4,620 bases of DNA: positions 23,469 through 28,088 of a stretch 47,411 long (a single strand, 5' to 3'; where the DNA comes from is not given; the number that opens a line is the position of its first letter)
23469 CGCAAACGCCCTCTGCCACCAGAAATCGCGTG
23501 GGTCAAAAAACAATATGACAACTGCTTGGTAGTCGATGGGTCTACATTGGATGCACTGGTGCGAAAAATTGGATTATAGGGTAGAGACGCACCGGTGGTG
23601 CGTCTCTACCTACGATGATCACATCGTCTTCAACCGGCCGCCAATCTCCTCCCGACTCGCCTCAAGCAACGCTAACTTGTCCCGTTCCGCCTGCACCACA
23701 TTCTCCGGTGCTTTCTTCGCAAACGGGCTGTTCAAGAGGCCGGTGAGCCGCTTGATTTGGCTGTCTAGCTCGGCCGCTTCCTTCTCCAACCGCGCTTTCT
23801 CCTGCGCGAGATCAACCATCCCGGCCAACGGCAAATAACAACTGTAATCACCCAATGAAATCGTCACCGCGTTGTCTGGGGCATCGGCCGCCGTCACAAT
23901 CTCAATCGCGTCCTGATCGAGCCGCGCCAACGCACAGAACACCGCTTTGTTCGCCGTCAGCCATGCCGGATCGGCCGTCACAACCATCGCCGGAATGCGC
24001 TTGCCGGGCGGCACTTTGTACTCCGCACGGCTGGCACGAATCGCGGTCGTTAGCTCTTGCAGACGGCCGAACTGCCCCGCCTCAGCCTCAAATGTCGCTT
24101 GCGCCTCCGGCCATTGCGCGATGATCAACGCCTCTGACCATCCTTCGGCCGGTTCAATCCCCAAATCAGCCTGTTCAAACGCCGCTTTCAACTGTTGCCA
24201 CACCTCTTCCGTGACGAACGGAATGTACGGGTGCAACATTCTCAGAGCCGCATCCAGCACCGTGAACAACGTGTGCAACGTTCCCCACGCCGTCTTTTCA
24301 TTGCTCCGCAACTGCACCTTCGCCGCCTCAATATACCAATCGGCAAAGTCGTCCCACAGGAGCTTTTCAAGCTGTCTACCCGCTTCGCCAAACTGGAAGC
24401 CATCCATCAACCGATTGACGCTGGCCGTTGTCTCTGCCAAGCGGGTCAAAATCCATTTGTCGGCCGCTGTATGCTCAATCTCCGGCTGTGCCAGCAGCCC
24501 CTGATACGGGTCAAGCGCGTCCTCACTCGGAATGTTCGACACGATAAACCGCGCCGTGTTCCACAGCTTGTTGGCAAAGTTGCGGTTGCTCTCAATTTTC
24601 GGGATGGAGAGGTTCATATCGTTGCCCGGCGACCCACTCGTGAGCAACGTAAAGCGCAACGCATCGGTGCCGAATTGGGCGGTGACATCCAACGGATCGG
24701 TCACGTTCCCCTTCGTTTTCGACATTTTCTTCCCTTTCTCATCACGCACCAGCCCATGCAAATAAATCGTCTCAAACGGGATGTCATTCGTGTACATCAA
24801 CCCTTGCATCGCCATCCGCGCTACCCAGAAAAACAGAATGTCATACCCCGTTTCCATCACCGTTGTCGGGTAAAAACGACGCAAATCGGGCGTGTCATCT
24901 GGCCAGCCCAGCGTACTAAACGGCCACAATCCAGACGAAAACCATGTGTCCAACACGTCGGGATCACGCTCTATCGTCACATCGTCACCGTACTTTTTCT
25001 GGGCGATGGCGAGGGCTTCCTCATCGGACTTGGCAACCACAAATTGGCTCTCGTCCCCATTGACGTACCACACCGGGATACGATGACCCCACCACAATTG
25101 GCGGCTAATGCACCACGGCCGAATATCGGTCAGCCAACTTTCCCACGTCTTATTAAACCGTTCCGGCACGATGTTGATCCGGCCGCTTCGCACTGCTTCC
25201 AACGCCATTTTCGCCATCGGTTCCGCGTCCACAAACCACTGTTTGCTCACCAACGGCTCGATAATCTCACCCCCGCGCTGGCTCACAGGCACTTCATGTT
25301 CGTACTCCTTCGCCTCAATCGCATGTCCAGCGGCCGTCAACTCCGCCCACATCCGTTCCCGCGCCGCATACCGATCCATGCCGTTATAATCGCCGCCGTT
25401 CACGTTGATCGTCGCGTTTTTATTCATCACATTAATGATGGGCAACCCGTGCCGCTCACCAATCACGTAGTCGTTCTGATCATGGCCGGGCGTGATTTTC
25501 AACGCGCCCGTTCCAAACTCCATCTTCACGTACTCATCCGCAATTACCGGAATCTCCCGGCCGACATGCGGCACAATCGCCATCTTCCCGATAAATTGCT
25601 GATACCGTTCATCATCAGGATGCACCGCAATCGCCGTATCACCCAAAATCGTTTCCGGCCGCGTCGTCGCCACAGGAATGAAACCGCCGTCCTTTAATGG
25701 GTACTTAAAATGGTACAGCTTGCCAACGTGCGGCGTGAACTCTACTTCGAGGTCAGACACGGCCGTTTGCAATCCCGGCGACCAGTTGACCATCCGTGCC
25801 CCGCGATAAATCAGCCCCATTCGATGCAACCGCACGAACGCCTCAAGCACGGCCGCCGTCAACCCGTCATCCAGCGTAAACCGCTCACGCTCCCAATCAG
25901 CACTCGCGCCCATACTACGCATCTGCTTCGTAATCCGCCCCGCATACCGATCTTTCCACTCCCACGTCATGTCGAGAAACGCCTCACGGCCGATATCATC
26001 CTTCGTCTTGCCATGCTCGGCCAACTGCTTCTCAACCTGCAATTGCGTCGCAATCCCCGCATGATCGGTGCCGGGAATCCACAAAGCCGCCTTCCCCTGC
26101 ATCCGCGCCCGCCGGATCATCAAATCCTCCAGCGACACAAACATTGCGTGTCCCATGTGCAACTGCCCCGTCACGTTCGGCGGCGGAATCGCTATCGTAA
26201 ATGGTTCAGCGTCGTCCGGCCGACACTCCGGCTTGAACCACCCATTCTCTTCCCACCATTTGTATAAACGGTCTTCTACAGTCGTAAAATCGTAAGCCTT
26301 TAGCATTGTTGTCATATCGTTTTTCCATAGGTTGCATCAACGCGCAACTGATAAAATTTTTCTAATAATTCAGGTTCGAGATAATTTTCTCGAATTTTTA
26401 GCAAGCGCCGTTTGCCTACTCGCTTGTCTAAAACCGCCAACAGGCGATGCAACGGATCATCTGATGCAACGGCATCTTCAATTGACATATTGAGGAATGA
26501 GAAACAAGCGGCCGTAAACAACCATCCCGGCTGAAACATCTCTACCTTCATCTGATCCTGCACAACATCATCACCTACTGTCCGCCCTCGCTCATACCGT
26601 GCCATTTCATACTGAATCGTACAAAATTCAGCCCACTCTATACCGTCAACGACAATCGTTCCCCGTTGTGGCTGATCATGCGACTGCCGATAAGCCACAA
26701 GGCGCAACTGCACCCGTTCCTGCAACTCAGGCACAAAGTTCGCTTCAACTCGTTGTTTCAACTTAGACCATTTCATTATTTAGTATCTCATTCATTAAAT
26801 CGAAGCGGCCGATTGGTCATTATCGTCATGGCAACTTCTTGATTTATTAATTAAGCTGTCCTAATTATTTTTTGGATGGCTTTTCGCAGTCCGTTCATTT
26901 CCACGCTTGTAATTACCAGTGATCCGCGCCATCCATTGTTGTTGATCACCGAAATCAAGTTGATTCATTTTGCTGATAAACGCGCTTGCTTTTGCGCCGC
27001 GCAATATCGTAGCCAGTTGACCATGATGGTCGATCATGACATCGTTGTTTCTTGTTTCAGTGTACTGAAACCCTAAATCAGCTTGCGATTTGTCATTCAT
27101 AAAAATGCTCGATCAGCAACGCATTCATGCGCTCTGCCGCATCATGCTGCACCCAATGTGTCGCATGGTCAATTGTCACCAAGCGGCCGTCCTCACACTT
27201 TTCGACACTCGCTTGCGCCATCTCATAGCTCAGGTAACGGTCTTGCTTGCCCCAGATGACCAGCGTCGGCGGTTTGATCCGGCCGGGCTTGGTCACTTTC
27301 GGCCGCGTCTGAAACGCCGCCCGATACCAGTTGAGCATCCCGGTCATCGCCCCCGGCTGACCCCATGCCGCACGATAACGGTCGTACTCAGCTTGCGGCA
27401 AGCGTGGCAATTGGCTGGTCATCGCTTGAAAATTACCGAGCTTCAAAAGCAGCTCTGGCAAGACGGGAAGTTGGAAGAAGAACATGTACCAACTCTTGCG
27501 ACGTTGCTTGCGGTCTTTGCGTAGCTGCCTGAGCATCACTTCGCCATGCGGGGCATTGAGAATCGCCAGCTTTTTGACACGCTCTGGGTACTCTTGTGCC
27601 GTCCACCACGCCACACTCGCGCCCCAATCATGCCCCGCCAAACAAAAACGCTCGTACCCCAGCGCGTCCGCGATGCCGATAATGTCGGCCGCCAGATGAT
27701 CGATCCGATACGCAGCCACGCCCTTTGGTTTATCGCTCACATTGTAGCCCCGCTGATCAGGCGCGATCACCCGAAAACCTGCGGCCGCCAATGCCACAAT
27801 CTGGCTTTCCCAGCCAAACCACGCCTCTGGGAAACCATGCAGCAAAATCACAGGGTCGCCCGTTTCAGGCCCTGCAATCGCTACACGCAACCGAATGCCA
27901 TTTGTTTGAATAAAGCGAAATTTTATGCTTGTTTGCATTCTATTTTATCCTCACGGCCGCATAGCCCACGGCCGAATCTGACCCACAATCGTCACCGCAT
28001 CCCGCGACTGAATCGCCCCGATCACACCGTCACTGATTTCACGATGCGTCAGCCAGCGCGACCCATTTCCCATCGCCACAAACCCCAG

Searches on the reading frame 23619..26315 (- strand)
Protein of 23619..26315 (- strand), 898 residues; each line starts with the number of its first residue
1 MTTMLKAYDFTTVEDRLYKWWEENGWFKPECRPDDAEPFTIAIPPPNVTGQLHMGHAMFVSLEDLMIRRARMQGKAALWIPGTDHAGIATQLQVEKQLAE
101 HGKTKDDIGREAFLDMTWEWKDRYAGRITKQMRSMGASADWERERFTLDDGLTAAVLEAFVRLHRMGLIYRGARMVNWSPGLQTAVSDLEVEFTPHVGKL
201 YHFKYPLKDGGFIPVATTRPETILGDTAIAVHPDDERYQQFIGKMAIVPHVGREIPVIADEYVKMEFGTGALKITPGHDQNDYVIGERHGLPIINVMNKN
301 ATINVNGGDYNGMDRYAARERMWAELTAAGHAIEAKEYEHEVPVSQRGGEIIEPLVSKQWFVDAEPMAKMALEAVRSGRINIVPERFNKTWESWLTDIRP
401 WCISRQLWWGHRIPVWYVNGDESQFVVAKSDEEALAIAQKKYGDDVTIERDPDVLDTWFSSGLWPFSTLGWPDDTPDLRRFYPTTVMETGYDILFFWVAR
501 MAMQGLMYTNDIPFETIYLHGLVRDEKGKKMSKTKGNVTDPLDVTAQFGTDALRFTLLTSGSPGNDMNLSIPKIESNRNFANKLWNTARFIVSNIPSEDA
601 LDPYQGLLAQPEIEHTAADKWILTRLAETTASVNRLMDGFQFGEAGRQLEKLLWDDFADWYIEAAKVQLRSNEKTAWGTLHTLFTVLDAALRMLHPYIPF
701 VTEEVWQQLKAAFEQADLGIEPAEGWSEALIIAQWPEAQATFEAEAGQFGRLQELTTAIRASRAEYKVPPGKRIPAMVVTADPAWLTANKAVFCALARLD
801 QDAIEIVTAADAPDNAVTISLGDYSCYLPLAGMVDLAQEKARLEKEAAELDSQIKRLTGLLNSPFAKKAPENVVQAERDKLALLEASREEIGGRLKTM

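Call 35: search_protein_families(library=pfam, proteins=[window:23619-26315:-], max_evalue=0.001)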
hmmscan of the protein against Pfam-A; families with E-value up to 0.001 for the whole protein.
window:23619-26315:- (898 aa): 5 families
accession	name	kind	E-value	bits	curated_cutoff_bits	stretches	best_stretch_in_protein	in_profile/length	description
PF00133.28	tRNA-synt_1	-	1.6e-142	475.6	22.7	1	17-570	2-414/414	tRNA synthetases class I (I, L, M and V)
PF08264.19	Anticodon_1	-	2.7e-35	121.9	25.1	1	619-775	1-145/148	Anticodon-binding domain of tRNA ligase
PF09334.17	tRNA-synt_1g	-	4.4e-20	72.3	20.1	2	515-588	313-387/391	tRNA synthetases class I (M)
PF10458.14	Val_tRNA-synt_C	-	1.8e-13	50.9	25.9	1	835-898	1-65/66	Valyl tRNA synthetase tRNA binding arm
PF13603.12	tRNA-synt_1_2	-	5.1e-12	46.1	25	1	241-301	84-144/185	Leucyl-tRNA synthetase, editing domain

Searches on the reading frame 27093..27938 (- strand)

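Call 35: search_protein_families(library=pfam, proteins=[window:27093-27938:-], max_evalue=0.001)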
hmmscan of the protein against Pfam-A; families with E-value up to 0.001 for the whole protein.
window:27093-27938:- (281 aa): 3 families
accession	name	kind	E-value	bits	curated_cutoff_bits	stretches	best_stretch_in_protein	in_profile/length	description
PF00561.26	Abhydrolase_1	-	3.3e-38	132.2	25.8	1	29-267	2-244/245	alpha/beta hydrolase fold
PF12697.13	Abhydrolase_6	-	6.2e-21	76.5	26.3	1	30-273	1-216/217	Alpha/beta hydrolase family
PF12146.15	Hydrolase_4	-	9.8e-17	61.5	27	1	30-266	7-237/239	Serine aminopeptidase, S33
